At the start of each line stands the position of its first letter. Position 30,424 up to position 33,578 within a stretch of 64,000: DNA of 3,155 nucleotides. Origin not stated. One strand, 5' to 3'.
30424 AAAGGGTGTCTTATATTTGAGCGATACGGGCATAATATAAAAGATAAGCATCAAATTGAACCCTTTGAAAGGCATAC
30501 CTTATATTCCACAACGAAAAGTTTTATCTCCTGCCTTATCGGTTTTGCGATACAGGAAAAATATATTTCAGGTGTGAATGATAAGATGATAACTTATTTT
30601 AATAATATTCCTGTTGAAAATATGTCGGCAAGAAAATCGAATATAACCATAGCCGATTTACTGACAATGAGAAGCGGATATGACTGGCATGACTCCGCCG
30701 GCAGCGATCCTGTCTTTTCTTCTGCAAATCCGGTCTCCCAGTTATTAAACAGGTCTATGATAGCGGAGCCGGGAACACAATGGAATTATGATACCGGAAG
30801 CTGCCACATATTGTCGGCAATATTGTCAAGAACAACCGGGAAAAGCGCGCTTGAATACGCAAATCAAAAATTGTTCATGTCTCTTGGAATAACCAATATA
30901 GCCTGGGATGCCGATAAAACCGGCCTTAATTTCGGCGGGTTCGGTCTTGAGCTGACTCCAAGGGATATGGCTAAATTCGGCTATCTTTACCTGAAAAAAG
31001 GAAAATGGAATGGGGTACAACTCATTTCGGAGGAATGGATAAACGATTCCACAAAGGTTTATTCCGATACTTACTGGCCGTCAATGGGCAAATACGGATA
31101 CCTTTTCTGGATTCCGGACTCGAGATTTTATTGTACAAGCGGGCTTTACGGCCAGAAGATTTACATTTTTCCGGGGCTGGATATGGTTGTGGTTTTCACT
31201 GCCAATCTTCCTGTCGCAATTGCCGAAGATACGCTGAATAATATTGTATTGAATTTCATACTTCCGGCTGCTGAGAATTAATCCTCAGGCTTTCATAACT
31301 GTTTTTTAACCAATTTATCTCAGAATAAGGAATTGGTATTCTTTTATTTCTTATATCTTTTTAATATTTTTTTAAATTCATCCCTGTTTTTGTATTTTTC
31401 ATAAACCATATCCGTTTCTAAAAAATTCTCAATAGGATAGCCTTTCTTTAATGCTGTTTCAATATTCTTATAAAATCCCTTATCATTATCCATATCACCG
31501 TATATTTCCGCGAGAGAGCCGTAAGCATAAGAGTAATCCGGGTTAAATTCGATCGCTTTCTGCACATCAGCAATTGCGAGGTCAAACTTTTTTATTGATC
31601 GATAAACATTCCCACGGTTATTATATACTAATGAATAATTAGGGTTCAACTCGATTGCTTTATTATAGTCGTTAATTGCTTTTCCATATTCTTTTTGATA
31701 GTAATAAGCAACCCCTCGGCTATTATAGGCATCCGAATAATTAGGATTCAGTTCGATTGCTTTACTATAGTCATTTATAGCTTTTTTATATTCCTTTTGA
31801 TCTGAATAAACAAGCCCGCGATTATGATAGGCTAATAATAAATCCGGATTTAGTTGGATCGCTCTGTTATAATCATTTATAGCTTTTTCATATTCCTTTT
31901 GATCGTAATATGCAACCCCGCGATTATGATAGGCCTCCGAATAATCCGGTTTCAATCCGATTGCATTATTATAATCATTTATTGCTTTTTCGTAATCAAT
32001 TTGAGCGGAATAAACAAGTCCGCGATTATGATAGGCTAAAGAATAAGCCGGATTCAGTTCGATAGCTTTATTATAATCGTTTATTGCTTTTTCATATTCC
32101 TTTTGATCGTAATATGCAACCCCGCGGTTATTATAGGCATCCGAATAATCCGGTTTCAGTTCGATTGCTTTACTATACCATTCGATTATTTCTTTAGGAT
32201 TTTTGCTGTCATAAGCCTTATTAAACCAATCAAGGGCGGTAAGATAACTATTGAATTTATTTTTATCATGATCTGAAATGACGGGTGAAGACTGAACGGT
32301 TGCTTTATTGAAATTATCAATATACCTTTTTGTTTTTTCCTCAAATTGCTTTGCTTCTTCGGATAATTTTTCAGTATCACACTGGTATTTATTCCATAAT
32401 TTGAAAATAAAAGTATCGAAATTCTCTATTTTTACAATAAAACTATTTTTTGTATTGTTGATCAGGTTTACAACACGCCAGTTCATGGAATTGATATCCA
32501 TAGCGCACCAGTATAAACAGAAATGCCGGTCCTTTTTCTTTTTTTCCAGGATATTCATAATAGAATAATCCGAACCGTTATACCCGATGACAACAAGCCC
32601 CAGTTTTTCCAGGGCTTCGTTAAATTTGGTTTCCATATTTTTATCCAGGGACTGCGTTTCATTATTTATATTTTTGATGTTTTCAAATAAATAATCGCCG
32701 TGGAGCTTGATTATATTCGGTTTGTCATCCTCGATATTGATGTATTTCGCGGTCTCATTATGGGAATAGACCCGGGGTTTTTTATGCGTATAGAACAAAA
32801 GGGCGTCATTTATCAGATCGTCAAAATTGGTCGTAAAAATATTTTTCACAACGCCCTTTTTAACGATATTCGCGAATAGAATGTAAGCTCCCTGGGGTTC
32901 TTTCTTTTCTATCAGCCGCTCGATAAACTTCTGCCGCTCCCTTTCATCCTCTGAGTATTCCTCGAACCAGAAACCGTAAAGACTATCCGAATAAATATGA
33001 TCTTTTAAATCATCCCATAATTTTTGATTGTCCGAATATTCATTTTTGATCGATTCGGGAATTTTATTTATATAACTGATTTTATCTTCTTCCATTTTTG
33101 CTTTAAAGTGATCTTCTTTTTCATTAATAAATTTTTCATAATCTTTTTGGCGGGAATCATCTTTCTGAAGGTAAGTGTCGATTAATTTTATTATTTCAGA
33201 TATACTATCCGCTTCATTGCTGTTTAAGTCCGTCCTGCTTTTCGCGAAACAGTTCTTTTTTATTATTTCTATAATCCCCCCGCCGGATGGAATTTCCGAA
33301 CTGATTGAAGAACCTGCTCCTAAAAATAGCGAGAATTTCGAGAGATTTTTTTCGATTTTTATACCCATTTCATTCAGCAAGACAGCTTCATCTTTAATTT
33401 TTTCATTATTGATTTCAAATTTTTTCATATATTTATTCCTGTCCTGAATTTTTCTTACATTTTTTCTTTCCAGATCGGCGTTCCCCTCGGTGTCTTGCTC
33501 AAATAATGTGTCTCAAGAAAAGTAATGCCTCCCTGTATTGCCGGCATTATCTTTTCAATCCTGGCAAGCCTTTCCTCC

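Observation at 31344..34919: J-domain / J-domain / SIR2-TPR cassette: candidate undescribed NADase-type defence or stress module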

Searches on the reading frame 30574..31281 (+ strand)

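Call 54: search_protein_families(library=pfam, proteins=[window:30574-31281:+], max_evalue=0.001)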
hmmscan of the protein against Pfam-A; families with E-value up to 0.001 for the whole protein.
window:30574-31281:+ (235 aa): 1 family
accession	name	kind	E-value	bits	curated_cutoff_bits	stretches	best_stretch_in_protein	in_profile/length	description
PF00144.29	Beta-lactamase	-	1.5e-20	74.1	27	1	15-222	85-320/329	Beta-lactamase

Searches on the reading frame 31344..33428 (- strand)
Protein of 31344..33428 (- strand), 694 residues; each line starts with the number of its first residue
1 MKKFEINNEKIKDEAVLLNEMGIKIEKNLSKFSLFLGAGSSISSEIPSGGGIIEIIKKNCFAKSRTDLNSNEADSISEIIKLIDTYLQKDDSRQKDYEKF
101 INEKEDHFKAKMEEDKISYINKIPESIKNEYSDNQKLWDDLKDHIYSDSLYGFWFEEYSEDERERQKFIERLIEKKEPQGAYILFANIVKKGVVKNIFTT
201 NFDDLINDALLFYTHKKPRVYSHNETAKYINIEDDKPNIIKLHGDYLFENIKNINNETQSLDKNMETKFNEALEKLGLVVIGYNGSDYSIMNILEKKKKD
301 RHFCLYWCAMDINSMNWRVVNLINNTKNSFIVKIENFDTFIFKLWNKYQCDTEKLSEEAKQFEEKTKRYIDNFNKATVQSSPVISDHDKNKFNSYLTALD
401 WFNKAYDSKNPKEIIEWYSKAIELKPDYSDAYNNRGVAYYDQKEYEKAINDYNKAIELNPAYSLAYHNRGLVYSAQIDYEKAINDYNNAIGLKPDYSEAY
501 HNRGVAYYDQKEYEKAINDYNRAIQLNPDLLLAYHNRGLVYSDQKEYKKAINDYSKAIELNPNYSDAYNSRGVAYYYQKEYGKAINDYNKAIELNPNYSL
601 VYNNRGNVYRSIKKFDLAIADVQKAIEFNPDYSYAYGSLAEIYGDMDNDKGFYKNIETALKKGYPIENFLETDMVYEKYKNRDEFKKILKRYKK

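Call 4: search_protein_families(library=pfam, proteins=[window:31344-33428:-], max_evalue=0.01)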
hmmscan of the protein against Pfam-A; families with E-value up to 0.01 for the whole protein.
window:31344-33428:- (694 aa): 21 families
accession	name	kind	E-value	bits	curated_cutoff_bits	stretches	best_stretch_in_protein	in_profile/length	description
PF00515.34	TPR_1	-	2.7e-66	217.3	27.8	6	430-461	2-33/34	Tetratricopeptide repeat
PF13414.12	TPR_11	-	4.6e-59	196.3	26.8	7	505-544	2-41/42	TPR repeat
PF07719.23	TPR_2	-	9.6e-52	169.3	27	6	498-529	2-33/34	Tetratricopeptide repeat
PF13431.12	TPR_17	-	8.9e-39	129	24.4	6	588-619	2-33/34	Tetratricopeptide repeat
PF13181.12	TPR_8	-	1.7e-38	127.9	25.7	6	430-461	2-33/34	Tetratricopeptide repeat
PF13424.12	TPR_12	-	7.3e-35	119.4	30.1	6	497-560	3-74/77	Tetratricopeptide repeat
PF13432.12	TPR_16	-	9.2e-27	93.6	32.7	4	469-529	3-63/65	Tetratricopeptide repeat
PF13371.12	TPR_9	-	6.4e-18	65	35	2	507-567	5-65/73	Tetratricopeptide repeat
PF13428.12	TPR_14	-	8.2e-18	63.6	23.5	0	498-537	2-41/44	Tetratricopeptide repeat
PF13374.12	TPR_10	-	6.4e-15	55.1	27.5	1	430-458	3-31/42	Tetratricopeptide repeat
PF14559.12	TPR_19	-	1.2e-13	51.5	25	1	478-529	6-57/68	Tetratricopeptide repeat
PF13289.12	SIR2_2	-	5.3e-12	46.5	24.5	1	196-300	2-108/141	SIR2-like domain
PF25575.1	TPR_BSK1_C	-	1.8e-10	41.1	42.2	0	544-599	55-111/118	Serine/threonine-protein kinase BSK1-like, TPR repeats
PF13174.12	TPR_6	-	2.6e-09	37.6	26.3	0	498-529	1-32/33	Tetratricopeptide repeat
PF23914.1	TPR_CcmH_CycH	-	1.6e-07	31.7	42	1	508-596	61-152/158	Cytochrome c-type biogenesis protein H TPR domain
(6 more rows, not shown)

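Call 5: find_encoding_contigs(protein=window:31344-33428:-, flank=10000, max_places=6)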
Protein window:31344-33428:- (694 aa): no gene with exactly this product is on record in the collection.

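Call 6: search_protein_families(library=padloc, proteins=[window:31344-33428:-], max_evalue=0.01)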
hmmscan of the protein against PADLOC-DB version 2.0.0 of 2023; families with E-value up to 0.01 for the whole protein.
window:31344-33428:- (694 aa): 8 families
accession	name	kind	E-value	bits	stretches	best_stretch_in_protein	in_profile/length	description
PDLC02420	Aga_SIR2-PNTD1-PNTD2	-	3.4e-54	182.5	2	134-371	73-316/1010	Class I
PDLC02419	Aga_SIR2-PNTD1-PNTD2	-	1.1e-53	180.9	2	147-366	73-300/558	Class I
PDLC02401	Aga_SIR2-PNTD1-PNTD2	-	1.9e-42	143.8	1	148-366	47-273/524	Class I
PDLC02384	pAgo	-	3.5e-39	132.8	2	147-448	89-389/1030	-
PDLC05061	PDC-S65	-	1.8e-30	104.8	2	173-373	118-318/592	-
PDLC02402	Aga_SIR2-PNTD1-PNTD2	-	8.6e-29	98.2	1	148-370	79-311/876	Class I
PDLC05060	PDC-S65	-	2.9e-18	64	1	165-372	12-225/503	-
PDLC02418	Aga_SIR2-Kinase-PNTD1-PNTD2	-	5.4e-11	39.4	1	235-357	28-158/756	Class I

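Call 7: search_protein_families(library=ncbifam, proteins=[window:31344-33428:-], max_evalue=0.01)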
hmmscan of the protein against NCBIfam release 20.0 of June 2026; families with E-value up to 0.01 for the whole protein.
window:31344-33428:- (694 aa): 24 families
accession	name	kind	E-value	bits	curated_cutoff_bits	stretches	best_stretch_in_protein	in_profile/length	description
NF040959.1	MamA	equivalog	7.5e-33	113.7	200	3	498-609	72-183/204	magnetosome protein MamA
NF008391.2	PRK11189.1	equivalog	1.1e-28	100.6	250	4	516-588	84-156/297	lipoprotein NlpI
TIGR02521.1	type_IV_pilW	equivalog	1.4e-27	96.8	154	3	536-639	36-138/234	type IV pilus biogenesis/stability protein PilW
NF033762.1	social_mot_Tgl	equivalog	1.9e-27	96.2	225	3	412-574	48-213/252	social motility TPR repeat lipoprotein Tgl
TIGR02917.1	PEP_TPR_lipo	equivalog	4.6e-25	87.7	312.2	2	474-631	101-259/899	XrtA/PEP-CTERM system TPR-repeat protein PrsT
TIGR00990.1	3a0801s09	subfamily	4.3e-22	78.5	757.25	3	502-575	132-204/615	mitochondrial import receptor subunit TOM70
NF047558.1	TPR_END_plus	domain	2.6e-21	75.3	32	1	533-566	1-34/56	TPR end-of-group domain-containing protein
NF002725.1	PRK02603.1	equivalog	3.7e-15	56.4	143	3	465-544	37-119/173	photosystem I assembly protein Ycf3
NF033758.1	gliding_GltE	equivalog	2.7e-14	53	225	3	497-560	290-354/411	adventurous gliding motility TPR repeat lipoprotein GltE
NF033920.0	C39_PA2778_fam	equivalog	5e-12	45.8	150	3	479-562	172-255/255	PA2778 family cysteine peptidase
NF047371.1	FlcA_CTERM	equivalog_domain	1.5e-10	40.2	300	2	534-664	402-541/646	periplasmic flagellar collar protein FlcA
TIGR02552.1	LcrH_SycD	equivalog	2.9e-10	40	104.8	2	435-527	24-116/136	SycD/LcrH family type III secretion system chaperone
TIGR04510.1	mod_pep_cyc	subfamily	4.2e-10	38.8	400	1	502-560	403-461/814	putative peptide modification system cyclase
NF007302.0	PRK09782.1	equivalog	7.8e-10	37.4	1223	2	510-573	592-654/990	phage receptor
NF008520.0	PRK11447.1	equivalog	2.9e-07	28.7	858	1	529-626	267-362/1157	cellulose synthase complex outer membrane protein BcsC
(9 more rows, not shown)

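Call 68: predict_structure(alignment_id=A5)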
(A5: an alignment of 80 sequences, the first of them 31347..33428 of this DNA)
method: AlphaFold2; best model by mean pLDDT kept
length: 694 residues; sequences in the alignment: 80
mean_pLDDT: 93.7   pTM: 0.78
mean pLDDT of the five models: 93.7, 93.2, 92.3, 91.3, 90.4
residues with pLDDT >= 90: 589; 70-90: 96; 50-70: 8; < 50: 1
segments of 3 or more residues with pLDDT < 50: none
pLDDT, mean of each block of 10 residues (from residue 1): 83 98 91 94 90 95 89 85 94 97 98 97 95 96 96 95 89 89 96 94 88 90 78 91 68 87 91 96 94 95 96 95 97 97 97 82 89 94 95 95 96 98 98 98 98 98 97 94 94 93 95 96 94 94 96 97 98 98 98 98 98 98 98 98 98 98 92 93 95 79
secondary structure, 60 per line:
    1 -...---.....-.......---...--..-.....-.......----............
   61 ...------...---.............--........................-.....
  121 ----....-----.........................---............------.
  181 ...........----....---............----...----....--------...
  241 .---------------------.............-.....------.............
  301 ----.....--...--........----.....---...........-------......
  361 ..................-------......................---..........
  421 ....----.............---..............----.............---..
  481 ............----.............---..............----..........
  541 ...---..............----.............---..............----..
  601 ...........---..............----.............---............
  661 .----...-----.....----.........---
elements in order (helices of 4 or more, strands of 3 or more residues): H14-20 E24-26 E32-36 H38-44 H49-63 H76-88 H91-114 H116-120 H125-128 H134-158 H162-173 H180-191 E196-199 H203-214 E219-221 H226-229 E238-241 H263-275 E277-281 H288-300 E305-309 H317-324 E329-333 H337-347 H355-378 H386-407 H411-424 H429-441 H445-458 H463-475 H479-492 H497-509 H513-526 H531-543 H547-560 H565-577 H581-594 H599-611 H615-628 H633-645 H649-661 H674-678 H683-691

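Call 71: fold_search(model_id=the predicted structure, library=pdb)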
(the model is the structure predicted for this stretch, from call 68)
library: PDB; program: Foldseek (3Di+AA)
matches with E <= 10: 1480; with E <= 0.001: 627
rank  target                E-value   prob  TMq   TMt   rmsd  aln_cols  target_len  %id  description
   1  9qhb                  1.2e-17  1.00  0.34  0.78   4.0       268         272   40  Crystal structure of 16-repeat CTPR protein with eliminated coordination sites (released 2025-10-22)
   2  8chy                  2.4e-17  1.00  0.32  0.72   5.0       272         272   37  Crystal structure of an 8-repeat consensus TPR superhelix with Zinc. (released 2024-02-21)
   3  9qhc_B                2.8e-15  1.00  0.33  0.77   7.7       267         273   38  Crystal structure of 8-repeat CTPR protein with eliminated coordination sites (released 2025-10-22)
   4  1w3b_A                7.7e-15  1.00  0.34  0.56   6.3       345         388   25  The superhelical TPR domain of O-linked GlcNAc transferase reveals structural similarities to importin alpha. (released 2004-09-09)
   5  6eou                  7.7e-15  1.00  0.31  0.56   6.7       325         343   24  O-GlcNAc transferase TPR domain with the intellectual disability associated mutation L254F (released 2018-05-09)
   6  9qhc_A                1.2e-14  1.00  0.33  0.76   7.6       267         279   38  Crystal structure of 8-repeat CTPR protein with eliminated coordination sites (released 2025-10-22)
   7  1w3b_B                2.4e-14  1.00  0.35  0.61   6.4       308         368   25  The superhelical TPR domain of O-linked GlcNAc transferase reveals structural similarities to importin alpha. (released 2004-09-09)
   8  8dtg_B                3.1e-14  1.00  0.28  0.27   7.7       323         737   27  Cryo-EM structure of Arabidopsis SPY alternative conformation 1 (released 2023-03-08)
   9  8dth_A                1.7e-13  1.00  0.29  0.28   7.3       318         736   28  Cryo-EM structure of Arabidopsis SPY alternative conformation 2 (released 2023-03-08)
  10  7y4i_A                1.9e-13  1.00  0.28  0.24   7.3       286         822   29  Crystal structure of SPINDLY in complex with GDP (released 2022-12-07)
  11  7ntf_B                3.8e-13  1.00  0.37  0.32   4.7       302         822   25  Cryo-EM structure of unliganded O-GlcNAc transferase (released 2021-11-17)
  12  8dtf_A                5.1e-13  1.00  0.28  0.25  12.6       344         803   25  Cryo-EM structure of the full length Arabidopsis SPY with complete TPRs (released 2023-03-08)
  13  8dth_B                5.3e-13  1.00  0.27  0.27   7.2       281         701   30  Cryo-EM structure of Arabidopsis SPY alternative conformation 2 (released 2023-03-08)
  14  7yea_A                6.0e-13  1.00  0.36  0.25   2.5       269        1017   27  Human O-GlcNAc transferase Dimer (released 2023-07-12)
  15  7y4i_B                6.0e-13  1.00  0.27  0.23   7.5       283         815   30  Crystal structure of SPINDLY in complex with GDP (released 2022-12-07)
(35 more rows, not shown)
